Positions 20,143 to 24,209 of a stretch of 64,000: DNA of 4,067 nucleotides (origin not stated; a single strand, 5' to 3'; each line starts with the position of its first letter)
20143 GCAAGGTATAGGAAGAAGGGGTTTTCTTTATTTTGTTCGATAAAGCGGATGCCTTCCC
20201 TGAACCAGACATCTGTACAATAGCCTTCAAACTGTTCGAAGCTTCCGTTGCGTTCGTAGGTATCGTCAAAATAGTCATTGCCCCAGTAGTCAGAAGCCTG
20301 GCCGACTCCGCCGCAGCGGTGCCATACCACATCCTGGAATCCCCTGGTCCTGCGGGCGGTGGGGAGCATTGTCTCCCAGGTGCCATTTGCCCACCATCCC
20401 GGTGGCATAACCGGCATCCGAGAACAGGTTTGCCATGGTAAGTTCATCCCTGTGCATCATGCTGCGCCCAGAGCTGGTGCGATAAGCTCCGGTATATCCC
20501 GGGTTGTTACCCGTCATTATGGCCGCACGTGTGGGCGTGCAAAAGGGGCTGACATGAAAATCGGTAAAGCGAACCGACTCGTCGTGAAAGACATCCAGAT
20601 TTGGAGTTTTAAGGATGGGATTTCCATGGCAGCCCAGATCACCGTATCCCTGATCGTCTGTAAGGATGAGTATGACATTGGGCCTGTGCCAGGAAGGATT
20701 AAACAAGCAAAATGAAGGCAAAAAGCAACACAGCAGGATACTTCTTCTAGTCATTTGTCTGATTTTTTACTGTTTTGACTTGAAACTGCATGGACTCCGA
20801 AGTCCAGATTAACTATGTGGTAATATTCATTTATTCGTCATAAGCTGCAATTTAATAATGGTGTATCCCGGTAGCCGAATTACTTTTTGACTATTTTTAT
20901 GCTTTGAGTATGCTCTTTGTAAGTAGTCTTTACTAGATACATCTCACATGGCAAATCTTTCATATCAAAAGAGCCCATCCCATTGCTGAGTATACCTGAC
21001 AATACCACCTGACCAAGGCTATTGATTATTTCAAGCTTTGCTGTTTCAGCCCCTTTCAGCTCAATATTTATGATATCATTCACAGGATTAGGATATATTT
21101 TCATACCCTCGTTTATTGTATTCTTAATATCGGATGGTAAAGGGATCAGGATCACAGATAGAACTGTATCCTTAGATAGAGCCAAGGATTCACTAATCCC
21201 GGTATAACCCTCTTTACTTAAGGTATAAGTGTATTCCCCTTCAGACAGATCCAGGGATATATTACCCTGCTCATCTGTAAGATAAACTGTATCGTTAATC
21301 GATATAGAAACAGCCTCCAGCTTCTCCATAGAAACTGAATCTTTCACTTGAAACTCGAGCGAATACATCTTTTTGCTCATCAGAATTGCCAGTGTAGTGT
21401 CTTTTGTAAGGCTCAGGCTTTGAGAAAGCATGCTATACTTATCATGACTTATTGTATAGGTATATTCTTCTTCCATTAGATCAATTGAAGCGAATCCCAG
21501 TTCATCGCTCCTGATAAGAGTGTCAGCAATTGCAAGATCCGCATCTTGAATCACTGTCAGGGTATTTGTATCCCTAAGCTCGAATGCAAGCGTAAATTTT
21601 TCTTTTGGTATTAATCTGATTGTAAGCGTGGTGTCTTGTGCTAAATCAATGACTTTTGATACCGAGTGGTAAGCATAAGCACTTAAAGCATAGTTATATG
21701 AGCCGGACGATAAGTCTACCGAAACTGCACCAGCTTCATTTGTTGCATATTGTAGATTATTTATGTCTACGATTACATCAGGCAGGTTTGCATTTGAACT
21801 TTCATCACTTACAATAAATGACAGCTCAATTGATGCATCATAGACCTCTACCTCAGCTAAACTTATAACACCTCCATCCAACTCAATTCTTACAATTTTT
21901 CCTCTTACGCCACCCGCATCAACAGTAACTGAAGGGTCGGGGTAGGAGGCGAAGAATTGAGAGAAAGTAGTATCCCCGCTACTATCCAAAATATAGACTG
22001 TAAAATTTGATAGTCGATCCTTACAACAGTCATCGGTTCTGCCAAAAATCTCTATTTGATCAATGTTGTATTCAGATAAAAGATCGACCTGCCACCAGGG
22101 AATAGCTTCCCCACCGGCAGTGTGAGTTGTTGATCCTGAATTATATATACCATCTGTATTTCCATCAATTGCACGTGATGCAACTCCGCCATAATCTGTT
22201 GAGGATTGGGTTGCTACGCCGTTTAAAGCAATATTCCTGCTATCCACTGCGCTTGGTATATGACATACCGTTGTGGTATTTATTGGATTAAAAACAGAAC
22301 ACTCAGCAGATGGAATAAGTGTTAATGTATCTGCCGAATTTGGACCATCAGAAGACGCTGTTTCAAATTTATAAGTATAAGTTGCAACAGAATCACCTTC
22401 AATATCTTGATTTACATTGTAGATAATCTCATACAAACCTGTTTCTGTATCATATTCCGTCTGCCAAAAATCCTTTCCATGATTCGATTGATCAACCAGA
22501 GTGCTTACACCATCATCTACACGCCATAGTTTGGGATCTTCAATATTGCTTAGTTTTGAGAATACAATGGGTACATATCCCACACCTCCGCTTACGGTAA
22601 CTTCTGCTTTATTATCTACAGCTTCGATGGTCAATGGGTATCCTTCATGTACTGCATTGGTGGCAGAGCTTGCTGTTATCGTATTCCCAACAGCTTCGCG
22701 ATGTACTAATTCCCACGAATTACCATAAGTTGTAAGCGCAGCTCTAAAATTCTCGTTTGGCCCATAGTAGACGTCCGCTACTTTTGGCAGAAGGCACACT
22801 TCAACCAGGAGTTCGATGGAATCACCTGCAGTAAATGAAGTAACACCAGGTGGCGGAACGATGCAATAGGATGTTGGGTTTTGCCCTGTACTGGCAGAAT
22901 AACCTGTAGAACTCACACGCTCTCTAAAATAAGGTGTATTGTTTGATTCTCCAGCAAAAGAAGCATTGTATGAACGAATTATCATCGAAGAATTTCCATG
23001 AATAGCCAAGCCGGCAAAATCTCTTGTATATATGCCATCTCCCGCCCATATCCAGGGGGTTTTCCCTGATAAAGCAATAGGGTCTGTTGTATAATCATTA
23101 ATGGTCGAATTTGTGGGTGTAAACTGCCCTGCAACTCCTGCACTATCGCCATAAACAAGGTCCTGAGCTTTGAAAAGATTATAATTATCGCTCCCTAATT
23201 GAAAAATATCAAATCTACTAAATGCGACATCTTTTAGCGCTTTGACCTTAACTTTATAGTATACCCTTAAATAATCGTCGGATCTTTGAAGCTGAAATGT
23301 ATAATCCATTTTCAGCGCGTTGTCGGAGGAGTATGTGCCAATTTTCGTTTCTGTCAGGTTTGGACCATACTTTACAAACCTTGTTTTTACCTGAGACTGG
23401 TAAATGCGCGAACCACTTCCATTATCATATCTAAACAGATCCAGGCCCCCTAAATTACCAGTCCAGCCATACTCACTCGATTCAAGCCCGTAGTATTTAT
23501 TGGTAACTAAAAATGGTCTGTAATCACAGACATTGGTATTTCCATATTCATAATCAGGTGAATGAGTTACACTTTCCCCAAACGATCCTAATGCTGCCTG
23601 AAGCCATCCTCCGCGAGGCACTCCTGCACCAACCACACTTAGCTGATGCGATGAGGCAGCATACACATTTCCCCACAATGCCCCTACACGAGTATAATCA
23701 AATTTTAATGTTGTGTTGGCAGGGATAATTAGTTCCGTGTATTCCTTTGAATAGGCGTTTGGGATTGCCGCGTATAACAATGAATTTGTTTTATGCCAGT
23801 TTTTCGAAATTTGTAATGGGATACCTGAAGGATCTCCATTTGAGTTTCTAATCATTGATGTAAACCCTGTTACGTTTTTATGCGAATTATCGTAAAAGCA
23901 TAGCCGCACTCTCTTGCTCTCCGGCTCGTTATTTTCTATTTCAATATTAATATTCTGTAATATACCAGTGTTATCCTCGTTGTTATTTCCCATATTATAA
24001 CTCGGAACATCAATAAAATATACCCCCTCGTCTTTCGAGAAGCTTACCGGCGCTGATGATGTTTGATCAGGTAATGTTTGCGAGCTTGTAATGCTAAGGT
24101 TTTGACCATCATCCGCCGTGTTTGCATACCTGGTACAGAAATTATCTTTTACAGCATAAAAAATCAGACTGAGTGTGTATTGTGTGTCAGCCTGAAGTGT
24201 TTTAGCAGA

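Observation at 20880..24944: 1354-aa intact T9SS protein whose N-terminal ~870 aa match nothing I recognise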

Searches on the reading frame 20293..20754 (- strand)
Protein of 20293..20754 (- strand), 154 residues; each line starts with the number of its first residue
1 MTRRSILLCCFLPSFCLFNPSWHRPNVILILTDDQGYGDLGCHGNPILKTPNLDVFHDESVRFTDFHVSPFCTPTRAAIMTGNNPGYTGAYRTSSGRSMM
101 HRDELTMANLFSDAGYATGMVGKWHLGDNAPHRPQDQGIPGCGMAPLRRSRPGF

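Call 24: search_protein_families(library=pfam, proteins=[window:20293-20754:-], max_evalue=0.00001)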
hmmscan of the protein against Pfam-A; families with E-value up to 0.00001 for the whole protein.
window:20293-20754:- (154 aa): 1 family
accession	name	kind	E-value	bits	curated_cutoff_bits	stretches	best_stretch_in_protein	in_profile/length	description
PF00884.28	Sulfatase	-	1.7e-23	83.8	25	1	25-127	1-103/301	Sulfatase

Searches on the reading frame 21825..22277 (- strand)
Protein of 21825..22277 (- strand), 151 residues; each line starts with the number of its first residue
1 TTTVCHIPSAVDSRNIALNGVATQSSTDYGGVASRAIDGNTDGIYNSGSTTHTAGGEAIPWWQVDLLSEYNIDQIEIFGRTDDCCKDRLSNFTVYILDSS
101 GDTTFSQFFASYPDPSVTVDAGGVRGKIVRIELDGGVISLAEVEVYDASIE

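Call 42: search_solved_structures(query=window:21825-22277:-, max_evalue=0.001, show_alignments=3)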
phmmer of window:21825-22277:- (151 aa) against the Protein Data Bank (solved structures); distinct sequences matched with E-value up to 0.001: 6.
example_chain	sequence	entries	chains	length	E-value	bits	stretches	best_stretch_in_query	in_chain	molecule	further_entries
3cqo_A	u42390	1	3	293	3.7e-30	108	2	14-145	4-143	FBP32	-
2j22_A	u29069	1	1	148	2.3e-25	92.4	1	14-147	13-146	FUCOLECTIN-RELATED PROTEIN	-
3le0_A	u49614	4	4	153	6.2e-22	81.3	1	11-148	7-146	Platelet aggregation factor Sm-hPAF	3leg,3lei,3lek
2j1r_A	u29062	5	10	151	2.3e-21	79.4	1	14-147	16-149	FUCOLECTIN-RELATED PROTEIN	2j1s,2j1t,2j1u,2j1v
4gwi_A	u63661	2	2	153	3.2e-21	79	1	11-148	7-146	Platelet aggregation factor Sm-hPAF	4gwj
1k12_A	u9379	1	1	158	2.3e-15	60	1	7-96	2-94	LECTIN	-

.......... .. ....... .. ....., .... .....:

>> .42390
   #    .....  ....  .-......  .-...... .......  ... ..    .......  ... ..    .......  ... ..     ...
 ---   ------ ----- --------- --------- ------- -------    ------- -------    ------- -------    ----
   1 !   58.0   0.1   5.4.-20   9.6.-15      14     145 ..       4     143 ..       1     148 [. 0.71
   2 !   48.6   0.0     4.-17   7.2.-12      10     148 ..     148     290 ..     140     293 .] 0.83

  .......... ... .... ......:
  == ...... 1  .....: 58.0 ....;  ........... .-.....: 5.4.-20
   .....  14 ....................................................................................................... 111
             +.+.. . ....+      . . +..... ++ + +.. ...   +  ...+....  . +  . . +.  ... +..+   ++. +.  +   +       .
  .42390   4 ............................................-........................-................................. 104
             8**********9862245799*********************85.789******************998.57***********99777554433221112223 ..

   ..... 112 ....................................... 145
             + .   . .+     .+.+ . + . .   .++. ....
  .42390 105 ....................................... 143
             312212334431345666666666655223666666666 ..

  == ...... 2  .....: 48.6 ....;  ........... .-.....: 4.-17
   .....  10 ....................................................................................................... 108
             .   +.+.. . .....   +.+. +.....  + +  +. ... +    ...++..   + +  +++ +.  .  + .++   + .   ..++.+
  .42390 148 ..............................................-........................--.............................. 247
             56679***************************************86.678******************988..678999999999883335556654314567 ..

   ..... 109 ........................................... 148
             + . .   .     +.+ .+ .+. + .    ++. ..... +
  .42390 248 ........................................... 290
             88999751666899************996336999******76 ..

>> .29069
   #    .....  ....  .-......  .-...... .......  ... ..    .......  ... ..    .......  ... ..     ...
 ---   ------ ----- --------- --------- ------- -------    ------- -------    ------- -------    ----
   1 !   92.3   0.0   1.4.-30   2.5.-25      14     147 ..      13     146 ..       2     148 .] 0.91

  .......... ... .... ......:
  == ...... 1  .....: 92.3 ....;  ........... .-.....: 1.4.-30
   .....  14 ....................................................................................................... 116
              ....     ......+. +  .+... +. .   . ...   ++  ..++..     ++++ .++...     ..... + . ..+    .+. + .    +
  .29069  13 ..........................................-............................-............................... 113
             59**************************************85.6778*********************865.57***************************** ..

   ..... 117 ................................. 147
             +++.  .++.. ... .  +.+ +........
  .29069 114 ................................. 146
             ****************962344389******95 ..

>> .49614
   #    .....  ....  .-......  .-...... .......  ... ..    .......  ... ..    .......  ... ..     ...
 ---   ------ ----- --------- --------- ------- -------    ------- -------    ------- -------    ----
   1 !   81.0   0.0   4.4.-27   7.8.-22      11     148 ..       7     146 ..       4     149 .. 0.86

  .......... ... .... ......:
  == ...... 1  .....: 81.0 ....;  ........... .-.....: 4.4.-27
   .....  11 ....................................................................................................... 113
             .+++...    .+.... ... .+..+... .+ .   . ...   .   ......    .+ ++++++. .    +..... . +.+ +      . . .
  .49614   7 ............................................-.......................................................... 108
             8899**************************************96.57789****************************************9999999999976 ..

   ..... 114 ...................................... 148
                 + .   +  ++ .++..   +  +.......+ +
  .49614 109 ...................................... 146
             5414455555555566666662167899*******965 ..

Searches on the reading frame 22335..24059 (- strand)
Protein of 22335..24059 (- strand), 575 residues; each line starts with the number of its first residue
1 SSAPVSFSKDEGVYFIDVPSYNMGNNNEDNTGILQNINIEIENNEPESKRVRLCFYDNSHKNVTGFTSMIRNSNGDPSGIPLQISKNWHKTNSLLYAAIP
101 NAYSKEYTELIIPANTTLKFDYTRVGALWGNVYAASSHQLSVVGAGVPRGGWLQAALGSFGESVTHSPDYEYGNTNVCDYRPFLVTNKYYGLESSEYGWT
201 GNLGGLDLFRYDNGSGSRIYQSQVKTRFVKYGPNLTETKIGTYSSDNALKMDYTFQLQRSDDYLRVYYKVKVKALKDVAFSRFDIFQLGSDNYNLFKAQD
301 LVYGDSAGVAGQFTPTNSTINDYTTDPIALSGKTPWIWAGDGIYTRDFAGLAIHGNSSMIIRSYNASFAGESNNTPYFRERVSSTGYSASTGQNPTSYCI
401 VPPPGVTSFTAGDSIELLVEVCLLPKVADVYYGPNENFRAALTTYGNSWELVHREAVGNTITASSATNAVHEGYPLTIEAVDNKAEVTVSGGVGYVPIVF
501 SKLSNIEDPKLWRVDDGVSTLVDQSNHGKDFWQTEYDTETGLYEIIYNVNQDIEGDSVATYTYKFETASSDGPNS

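Call 71: predict_structure(alignment_id=A3)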
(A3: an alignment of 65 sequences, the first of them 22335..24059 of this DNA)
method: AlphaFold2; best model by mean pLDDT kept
length: 575 residues; sequences in the alignment: 65
mean_pLDDT: 93.1   pTM: 0.94
mean pLDDT of the five models: 93.1, 92.6, 90.8, 90.7, 90.6
residues with pLDDT >= 90: 478; 70-90: 72; 50-70: 21; < 50: 4
segments of 3 or more residues with pLDDT < 50: 573-575
pLDDT, mean of each block of 10 residues (from residue 1): 84 95 90 95 97 92 90 95 93 84 94 97 95 96 82 94 93 89 85 80 93 97 96 97 98 98 98 99 97 92 98 95 97 97 64 84 98 98 86 90 98 99 94 97 96 97 98 96 98 98 96 96 95 96 98 94 91 47
secondary structure, 60 per line:
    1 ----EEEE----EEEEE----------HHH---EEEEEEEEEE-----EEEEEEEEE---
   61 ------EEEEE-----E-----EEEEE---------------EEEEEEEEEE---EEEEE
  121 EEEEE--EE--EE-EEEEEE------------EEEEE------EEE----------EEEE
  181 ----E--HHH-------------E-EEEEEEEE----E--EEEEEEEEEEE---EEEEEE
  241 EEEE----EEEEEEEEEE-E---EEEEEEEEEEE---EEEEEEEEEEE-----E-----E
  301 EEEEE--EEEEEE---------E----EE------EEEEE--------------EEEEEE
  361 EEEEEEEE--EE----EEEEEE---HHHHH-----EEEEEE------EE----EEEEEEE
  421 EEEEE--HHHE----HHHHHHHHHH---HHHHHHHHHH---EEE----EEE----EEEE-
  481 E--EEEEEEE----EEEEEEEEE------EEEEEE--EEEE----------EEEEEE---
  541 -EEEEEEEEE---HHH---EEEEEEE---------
elements in order: E5-8 E13-17 E34-43 E49-57 E67-71 E83-87 E103-112 E116-125 E135-140 E153-157 E164-166 E177-180 E206-213 E221-231 E235-244 E249-258 E264-274 E278-288 E300-305 E308-313 E336-340 E355-368 E377-382 H386-390 E396-401 E414-425 H436-445 H449-458 E462-464 E469-471 E476-479 E484-490 E495-503 E510-515 E518-521 E532-537 E542-550 E560-566

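Call 73: fold_search(model_id=the predicted structure, library=pdb)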
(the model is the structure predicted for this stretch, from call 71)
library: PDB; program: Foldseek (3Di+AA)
matches with E <= 10: 940; with E <= 0.001: 31
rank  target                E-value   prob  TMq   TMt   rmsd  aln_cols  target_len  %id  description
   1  6rru                  3.5e-07  0.98  0.16  0.11  21.4       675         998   10  GOLGI ALPHA-MANNOSIDASE II in complex with (5R,6R,7S,8S)-5,6,7,8-tetrahydro-5-(hydroxymethyl)-3-(3-phenylpropyl)imidazo[ (released 2020-07-08)
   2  9ftq                  1.7e-06  0.99  0.19  0.13  19.3       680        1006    9  Drosophila golgi alpha-mannosidase II (dGMII) in complex with swainsonine-configured alkyl indolizidine (released 2024-10-09)
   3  9e08_A                2.6e-06  1.00  0.32  0.35  21.1       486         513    9  Cryo-EM structure of MdoD from Escherichia coli (released 2025-08-27)
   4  6lz1_A                1.5e-05  1.00  0.25  0.15  16.6       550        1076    8  Structure of S.pombe alpha-mannosidase Ams1 (released 2020-09-09)
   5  7dd9_A                3.7e-05  1.00  0.25  0.14  17.2       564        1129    9  Cryo-EM structure of the Ams1 and Nbr1 complex (released 2021-07-14)
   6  6jhp_A                4.3e-05  1.00  0.23  0.19   6.9       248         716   12  Crystal structure of the glycoside hydrolase family 36 alpha-galactosidase from Paecilomyces thermophila (released 2020-05-20)
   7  8iox_A                4.6e-05  1.00  0.28  0.30  21.7       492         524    9  Escherichia coli OpgD mutant-D388N (released 2024-03-13)
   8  2wyi_B                9.4e-05  0.98  0.24  0.17  20.6       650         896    7  Structure of the Streptococcus pyogenes family GH38 alpha-mannosidase complexed with swainsonine (released 2010-02-16)
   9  8k1a_C                1.8e-04  1.00  0.24  0.19  12.5       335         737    9  the wild-typed alpha-galactosidase 5 (released 2024-07-17)
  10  2yfn                  1.9e-04  1.00  0.24  0.20   7.0       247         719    9  galactosidase domain of alpha-galactosidase-sucrose kinase, AgaSK (released 2011-09-28)
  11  2fut_A                2.1e-04  0.92  0.20  0.17  15.8       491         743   11  Crystal Structure of Heparinase II Complexed with a Disaccharide Product (released 2006-04-18)
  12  5a56_A                2.3e-04  0.99  0.21  0.13  12.4       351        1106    9  The structure of GH101 from Streptococcus pneumoniae TIGR4 in complex with 1-O-methyl-T-antigen (released 2015-09-02)
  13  8k7v_B                2.4e-04  1.00  0.24  0.19  11.2       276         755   10  the alpha-galactosidase 5 with inhibitor ABP2 (released 2024-07-31)
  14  8x18_B                2.4e-04  1.00  0.31  0.35  22.4       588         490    7  Xanthomonas campestris pv. campestris OpgD mutant-D379N with beta-1,2-glucan (released 2024-11-06)
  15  2wyh_A                2.7e-04  0.96  0.24  0.16  20.5       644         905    7  Structure of the Streptococcus pyogenes family GH38 alpha-mannosidase (released 2010-02-16)
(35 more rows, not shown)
